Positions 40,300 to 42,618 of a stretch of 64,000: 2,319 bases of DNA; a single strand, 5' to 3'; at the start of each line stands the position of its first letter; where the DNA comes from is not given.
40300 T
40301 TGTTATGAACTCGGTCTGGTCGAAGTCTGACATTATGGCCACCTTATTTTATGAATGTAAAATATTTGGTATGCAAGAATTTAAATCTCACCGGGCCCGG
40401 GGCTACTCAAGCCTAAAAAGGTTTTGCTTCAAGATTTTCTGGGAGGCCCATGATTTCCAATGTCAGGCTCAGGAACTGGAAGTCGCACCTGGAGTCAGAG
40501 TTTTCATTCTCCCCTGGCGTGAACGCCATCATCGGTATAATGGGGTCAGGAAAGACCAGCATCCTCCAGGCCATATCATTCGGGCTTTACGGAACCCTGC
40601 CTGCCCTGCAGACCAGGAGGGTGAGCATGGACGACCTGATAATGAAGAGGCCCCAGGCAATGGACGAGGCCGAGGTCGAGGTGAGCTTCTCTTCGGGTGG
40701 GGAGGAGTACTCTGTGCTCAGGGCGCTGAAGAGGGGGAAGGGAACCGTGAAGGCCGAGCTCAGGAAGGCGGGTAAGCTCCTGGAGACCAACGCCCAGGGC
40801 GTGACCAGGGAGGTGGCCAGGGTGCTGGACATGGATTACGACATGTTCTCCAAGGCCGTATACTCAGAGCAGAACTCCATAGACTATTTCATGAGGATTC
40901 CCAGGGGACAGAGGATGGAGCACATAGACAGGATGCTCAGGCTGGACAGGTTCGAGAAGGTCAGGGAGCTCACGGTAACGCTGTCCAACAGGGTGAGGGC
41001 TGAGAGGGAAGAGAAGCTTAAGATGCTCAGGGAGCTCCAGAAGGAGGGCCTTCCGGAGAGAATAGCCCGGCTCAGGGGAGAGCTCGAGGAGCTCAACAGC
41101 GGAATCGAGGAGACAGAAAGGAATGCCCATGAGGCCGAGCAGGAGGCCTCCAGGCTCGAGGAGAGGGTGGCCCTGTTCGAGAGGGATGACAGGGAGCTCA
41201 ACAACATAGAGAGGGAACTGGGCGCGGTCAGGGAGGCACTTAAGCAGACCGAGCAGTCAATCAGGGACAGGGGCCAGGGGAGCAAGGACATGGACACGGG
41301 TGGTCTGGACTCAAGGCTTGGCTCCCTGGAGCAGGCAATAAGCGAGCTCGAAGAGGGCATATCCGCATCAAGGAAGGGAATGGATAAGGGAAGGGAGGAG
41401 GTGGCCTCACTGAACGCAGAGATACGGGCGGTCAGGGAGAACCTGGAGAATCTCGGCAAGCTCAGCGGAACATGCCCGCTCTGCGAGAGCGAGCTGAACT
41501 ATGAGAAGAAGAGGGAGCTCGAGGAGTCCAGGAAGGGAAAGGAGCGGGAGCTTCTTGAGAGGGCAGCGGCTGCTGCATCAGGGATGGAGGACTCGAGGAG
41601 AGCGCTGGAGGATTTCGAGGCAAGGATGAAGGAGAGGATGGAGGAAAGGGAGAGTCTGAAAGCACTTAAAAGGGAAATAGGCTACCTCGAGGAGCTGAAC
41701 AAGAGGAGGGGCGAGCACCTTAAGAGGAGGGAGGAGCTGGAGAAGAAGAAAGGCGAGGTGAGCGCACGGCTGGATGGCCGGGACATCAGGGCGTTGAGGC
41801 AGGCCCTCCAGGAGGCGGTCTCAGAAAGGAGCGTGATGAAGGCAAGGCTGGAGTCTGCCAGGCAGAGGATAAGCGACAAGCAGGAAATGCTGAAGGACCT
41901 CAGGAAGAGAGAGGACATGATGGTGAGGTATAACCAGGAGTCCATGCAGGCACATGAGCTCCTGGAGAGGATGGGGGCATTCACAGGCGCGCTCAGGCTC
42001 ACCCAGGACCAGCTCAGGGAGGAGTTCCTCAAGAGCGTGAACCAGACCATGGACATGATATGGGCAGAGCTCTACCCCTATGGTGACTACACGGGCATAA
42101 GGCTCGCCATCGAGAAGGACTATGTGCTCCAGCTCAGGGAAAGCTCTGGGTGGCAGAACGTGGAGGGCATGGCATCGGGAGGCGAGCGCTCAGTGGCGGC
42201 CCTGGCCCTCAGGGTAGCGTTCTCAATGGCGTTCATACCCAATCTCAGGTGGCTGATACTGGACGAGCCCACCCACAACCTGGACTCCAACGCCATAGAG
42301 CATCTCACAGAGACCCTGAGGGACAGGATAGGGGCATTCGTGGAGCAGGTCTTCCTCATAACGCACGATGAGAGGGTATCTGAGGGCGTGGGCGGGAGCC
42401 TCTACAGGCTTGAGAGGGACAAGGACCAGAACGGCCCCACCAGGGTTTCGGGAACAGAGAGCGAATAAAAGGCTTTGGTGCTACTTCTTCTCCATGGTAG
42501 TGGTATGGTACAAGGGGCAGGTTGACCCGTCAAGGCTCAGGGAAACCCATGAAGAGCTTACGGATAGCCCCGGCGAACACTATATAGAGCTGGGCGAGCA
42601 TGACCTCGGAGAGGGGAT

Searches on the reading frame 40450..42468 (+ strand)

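Call 65: search_protein_families(library=pfam, proteins=[window:40450-42468:+], max_evalue=0.00001)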
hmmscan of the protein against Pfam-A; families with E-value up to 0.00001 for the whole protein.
window:40450-42468:+ (672 aa): 5 families
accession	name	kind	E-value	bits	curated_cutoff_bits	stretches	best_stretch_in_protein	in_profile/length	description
PF02463.25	SMC_N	-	6.8e-22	78.4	40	1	1-653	1-210/220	RecF/RecN/SMC N terminal domain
PF13476.12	AAA_23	-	2.3e-19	71.3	27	1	5-264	2-193/201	AAA domain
PF13304.12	AAA_21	-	1.3e-09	39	27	0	489-640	220-299/304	AAA domain, putative AbiEii toxin, Type IV TA system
PF13166.12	AAA_13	-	3.6e-07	29.7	36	1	335-640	251-570/713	AAA domain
PF13175.12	AAA_15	-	6.4e-06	26.5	32.1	1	1-43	1-44/374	AAA ATPase domain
